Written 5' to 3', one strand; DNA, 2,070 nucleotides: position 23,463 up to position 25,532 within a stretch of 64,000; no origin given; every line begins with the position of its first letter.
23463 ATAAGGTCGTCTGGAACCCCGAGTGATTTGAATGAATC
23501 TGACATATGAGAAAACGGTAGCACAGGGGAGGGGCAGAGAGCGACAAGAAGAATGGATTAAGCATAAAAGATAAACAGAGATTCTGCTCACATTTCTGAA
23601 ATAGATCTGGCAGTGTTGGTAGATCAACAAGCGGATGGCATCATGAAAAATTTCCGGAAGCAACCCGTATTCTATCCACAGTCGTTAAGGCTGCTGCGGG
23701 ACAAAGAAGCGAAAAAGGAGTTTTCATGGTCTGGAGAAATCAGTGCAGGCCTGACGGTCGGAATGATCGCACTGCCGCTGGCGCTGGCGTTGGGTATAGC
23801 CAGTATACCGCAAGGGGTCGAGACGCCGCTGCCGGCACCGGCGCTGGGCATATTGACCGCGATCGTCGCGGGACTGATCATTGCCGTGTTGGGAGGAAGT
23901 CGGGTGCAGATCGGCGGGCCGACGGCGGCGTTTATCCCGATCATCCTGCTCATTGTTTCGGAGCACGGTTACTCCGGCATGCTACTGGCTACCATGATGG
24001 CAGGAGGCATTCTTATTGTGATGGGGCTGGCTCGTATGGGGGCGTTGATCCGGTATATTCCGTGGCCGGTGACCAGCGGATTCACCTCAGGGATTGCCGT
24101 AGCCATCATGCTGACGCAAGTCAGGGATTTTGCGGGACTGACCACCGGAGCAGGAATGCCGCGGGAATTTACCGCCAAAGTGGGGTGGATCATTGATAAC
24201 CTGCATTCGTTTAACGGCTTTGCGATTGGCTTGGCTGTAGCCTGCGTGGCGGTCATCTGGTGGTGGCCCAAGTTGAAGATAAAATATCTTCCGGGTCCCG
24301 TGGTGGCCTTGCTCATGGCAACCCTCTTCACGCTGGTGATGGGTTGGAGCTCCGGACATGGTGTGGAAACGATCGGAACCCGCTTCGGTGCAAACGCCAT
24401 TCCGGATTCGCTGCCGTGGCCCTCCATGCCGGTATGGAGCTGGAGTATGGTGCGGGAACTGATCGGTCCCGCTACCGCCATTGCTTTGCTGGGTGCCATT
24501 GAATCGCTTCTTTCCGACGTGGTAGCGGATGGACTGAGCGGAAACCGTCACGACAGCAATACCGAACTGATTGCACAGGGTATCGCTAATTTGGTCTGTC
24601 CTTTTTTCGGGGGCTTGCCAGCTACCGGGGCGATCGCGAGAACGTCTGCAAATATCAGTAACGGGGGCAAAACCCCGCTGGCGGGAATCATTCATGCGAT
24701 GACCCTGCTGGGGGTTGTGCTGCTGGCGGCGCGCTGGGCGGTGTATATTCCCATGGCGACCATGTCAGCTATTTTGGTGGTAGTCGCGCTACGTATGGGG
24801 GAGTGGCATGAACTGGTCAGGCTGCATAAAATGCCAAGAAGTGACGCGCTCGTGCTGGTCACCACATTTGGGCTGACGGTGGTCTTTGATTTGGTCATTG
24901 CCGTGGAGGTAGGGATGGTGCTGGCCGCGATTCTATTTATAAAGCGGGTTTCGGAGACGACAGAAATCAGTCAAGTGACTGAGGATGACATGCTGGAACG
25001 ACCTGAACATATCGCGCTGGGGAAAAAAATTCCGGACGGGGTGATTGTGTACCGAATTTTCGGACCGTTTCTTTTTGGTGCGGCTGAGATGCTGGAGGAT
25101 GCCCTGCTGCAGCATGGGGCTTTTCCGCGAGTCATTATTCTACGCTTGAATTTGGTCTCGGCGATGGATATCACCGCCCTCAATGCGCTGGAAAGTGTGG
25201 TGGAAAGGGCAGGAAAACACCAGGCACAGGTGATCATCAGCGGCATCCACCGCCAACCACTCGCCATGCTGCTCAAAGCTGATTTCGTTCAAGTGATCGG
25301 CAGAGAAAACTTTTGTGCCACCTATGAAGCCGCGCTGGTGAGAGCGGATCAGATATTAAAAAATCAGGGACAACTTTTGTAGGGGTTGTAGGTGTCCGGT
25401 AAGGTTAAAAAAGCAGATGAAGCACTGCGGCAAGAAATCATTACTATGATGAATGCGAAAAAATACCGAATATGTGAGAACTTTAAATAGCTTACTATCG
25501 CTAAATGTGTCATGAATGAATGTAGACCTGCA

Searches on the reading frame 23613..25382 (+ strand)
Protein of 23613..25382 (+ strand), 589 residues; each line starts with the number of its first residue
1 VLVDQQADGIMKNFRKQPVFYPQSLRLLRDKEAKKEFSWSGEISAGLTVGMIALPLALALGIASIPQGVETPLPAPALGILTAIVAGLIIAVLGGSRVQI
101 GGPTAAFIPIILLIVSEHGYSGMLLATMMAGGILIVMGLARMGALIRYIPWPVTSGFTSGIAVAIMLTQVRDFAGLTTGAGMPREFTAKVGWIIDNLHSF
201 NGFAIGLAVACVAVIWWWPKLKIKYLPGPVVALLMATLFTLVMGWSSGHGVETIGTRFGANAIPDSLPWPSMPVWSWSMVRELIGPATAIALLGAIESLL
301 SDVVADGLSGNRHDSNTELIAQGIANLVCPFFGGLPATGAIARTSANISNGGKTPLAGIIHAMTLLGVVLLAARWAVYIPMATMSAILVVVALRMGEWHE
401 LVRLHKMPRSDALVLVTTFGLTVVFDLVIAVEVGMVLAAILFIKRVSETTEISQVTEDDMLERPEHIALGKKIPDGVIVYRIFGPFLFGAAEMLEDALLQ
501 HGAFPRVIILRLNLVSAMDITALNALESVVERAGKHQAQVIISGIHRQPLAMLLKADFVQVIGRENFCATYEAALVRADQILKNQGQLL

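Call 88: search_protein_families(library=pfam, proteins=[window:23613-25382:+], max_evalue=0.001)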
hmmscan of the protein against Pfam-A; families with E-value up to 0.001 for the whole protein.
window:23613-25382:+ (589 aa): 2 families
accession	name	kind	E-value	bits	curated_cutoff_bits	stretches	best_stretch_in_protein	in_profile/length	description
PF00916.26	Sulfate_transp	-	8.9e-75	252.3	23.2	1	41-418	3-380/380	Sulfate permease family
PF01740.26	STAS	-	2.2e-14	53.5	22.6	1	472-573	5-105/106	STAS domain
